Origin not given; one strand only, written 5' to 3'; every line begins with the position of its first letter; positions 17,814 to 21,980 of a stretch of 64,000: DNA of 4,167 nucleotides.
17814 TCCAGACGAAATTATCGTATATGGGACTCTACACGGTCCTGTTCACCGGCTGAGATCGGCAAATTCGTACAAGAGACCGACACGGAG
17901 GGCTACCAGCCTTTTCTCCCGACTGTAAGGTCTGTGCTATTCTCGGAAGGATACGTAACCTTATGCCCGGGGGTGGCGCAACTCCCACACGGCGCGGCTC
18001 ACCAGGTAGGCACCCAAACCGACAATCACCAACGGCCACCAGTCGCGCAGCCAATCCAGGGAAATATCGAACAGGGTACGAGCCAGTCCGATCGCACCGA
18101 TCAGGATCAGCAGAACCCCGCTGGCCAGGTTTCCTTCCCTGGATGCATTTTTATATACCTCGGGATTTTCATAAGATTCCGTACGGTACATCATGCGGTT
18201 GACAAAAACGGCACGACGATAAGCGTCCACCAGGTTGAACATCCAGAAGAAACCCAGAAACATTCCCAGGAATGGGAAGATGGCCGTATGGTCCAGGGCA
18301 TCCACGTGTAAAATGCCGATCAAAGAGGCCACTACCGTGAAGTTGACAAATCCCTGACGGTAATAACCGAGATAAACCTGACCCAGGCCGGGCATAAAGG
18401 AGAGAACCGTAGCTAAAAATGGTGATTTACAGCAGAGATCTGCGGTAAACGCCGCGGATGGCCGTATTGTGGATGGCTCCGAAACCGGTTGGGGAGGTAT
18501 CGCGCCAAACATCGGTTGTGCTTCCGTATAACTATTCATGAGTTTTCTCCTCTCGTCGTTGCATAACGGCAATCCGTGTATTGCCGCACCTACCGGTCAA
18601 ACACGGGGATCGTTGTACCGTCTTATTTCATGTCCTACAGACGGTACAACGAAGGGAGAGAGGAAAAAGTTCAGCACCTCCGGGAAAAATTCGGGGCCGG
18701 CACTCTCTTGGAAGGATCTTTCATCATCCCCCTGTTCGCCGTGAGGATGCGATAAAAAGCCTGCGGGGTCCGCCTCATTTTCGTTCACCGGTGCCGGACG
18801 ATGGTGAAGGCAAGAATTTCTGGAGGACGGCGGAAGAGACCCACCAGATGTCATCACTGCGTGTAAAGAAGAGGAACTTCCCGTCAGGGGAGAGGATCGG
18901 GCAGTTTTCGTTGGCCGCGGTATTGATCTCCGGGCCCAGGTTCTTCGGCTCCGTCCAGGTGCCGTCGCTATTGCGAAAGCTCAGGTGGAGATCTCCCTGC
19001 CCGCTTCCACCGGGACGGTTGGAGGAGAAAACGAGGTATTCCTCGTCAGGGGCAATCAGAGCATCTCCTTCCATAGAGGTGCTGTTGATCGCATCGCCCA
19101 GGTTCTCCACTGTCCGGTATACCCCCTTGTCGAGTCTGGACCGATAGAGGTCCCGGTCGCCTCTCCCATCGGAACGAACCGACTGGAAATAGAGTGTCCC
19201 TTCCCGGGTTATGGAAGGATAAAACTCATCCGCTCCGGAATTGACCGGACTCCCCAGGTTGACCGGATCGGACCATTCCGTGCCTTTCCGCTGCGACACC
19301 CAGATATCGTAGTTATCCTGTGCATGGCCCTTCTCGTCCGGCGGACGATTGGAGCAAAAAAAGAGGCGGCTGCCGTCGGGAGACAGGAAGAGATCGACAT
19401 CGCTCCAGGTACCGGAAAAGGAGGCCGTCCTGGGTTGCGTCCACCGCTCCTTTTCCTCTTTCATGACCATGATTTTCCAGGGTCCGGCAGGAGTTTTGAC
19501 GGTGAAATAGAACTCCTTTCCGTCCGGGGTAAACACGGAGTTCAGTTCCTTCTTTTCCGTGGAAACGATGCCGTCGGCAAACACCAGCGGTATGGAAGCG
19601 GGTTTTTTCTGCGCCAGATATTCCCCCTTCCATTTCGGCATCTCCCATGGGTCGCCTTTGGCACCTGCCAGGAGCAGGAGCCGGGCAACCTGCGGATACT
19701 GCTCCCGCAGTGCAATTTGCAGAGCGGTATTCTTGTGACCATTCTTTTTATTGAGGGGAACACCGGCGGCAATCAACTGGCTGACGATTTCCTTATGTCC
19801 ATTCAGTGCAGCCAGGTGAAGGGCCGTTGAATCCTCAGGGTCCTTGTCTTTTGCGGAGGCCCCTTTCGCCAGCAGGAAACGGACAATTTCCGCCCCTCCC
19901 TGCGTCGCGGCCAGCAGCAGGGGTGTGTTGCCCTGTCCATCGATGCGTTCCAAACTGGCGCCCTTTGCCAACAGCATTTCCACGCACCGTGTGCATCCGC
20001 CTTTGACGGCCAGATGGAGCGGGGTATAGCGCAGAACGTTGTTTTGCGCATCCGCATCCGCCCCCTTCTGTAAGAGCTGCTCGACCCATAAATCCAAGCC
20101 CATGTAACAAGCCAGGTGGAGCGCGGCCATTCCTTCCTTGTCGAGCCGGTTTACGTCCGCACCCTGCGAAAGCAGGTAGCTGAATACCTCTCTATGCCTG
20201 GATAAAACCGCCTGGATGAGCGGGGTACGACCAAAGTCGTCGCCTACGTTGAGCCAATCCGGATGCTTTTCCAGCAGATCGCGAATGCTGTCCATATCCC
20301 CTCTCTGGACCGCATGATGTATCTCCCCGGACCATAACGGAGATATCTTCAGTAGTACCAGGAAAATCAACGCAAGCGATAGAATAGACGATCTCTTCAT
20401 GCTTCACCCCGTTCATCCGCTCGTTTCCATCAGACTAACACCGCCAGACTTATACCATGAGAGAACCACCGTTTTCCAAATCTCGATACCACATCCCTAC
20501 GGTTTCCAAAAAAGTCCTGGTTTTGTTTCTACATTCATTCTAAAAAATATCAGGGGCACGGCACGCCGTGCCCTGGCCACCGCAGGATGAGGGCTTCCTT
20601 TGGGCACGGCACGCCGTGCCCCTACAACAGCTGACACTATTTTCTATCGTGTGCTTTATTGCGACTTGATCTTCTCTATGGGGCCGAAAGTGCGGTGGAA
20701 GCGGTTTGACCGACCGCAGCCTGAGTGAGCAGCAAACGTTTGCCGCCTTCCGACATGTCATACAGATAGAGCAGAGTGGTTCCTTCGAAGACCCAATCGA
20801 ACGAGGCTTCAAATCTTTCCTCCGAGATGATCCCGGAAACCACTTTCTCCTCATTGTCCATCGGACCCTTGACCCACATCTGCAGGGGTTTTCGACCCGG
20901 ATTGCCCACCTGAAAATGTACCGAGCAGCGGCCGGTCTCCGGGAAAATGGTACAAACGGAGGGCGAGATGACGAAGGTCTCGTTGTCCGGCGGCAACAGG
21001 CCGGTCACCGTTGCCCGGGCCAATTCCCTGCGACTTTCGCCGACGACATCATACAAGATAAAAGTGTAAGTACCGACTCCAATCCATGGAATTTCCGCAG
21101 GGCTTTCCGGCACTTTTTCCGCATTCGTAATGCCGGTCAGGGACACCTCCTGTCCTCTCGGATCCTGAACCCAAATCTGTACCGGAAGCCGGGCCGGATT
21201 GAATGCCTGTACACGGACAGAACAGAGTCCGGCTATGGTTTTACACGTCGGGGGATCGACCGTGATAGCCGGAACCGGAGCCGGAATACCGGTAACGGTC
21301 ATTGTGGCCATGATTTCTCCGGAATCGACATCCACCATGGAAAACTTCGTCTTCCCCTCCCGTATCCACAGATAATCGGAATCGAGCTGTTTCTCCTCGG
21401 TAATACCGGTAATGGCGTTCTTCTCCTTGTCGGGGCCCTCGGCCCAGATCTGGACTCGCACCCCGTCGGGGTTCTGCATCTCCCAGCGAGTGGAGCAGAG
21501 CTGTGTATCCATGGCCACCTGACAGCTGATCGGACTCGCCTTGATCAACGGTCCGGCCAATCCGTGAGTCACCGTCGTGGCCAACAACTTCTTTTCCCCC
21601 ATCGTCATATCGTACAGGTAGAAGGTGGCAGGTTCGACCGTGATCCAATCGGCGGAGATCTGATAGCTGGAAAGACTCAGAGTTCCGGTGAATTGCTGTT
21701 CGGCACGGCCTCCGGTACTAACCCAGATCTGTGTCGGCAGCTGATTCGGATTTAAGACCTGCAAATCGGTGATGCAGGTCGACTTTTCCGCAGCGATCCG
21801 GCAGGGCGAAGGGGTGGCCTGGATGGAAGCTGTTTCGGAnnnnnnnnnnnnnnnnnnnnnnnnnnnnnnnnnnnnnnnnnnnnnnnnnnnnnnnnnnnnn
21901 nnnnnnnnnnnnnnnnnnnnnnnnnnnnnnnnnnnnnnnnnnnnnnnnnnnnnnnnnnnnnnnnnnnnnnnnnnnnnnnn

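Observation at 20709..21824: Unnamed ~88-aa two-cysteine module repeated four times and shared with a protease 15 kb away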

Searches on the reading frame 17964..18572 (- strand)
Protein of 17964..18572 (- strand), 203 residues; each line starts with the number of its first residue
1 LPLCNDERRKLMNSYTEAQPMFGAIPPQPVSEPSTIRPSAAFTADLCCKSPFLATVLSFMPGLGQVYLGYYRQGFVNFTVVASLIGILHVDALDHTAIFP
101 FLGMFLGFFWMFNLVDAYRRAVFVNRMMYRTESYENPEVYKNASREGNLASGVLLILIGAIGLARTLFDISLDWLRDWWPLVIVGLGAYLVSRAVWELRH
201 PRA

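Call 18: search_protein_families(library=pfam, proteins=[window:17964-18572:-], max_evalue=0.01)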
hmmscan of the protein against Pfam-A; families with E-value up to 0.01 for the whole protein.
window:17964-18572:- (203 aa): 2 families
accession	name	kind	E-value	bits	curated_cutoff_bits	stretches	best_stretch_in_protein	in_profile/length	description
PF18917.5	LiaI-LiaF-like_TM1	-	4.8e-07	30.2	27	1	151-191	3-42/42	LiaI-LiaF-like transmembrane region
PF22570.1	LiaF-TM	-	0.00024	22.3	27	1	152-191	3-42/98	LiaF transmembrane domain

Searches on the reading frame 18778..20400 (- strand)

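Call 18: search_protein_families(library=pfam, proteins=[window:18778-20400:-], max_evalue=0.01)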
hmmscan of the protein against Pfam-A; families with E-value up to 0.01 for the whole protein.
window:18778-20400:- (541 aa): 8 families
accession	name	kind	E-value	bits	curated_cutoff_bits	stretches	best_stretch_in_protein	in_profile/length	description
PF12796.13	Ank_2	-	1.2e-43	148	27.3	3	106-187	13-90/90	Ankyrin repeats (3 copies)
PF00023.36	Ank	-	3.4e-43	143.7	21.1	5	125-153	3-31/33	Ankyrin repeat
PF13637.12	Ank_4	-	3.2e-37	126.2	22.7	6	27-77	1-50/50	Ankyrin repeats (many copies)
PF13606.12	Ank_3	-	1.1e-30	102.2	22.3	3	192-217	4-29/30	Ankyrin repeat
PF13857.12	Ank_5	-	3.3e-27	94.7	27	5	143-197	1-56/56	Ankyrin repeats (many copies)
PF07676.18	PD40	-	2e-23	82.2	20.9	3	488-515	1-28/38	WD40-like Beta Propeller Repeat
PF24521.3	Ank_KRIT1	-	1.5e-09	38.1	80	1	93-179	21-107/149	KRIT1 ankyrin-repeats domain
PF23745.1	ANK_LRRK2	-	0.00082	19.7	27.5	0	94-179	35-115/130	LRRK2 ANK repeat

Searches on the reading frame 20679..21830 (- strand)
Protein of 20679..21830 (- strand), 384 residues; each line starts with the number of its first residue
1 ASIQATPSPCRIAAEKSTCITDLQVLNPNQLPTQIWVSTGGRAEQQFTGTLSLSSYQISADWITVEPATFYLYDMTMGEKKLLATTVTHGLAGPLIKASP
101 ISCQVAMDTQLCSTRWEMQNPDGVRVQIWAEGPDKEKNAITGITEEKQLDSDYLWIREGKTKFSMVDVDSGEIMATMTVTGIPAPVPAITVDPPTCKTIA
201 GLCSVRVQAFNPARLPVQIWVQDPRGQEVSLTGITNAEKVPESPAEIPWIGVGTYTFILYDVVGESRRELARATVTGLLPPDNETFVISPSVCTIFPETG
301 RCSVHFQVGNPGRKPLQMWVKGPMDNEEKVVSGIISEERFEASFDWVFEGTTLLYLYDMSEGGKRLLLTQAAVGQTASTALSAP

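Call 40: find_related_loci(query=window:20679-21830:-, collection=genome_contigs, flank=8000)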
Query window:20679-21830:- (384 aa) in genome_contigs; peptide patterns used: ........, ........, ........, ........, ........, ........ (x = any residue, [..] = any of these).
32 stretches matched a pattern, but none encodes a relative of the query by tblastn (E <= 1e-3).
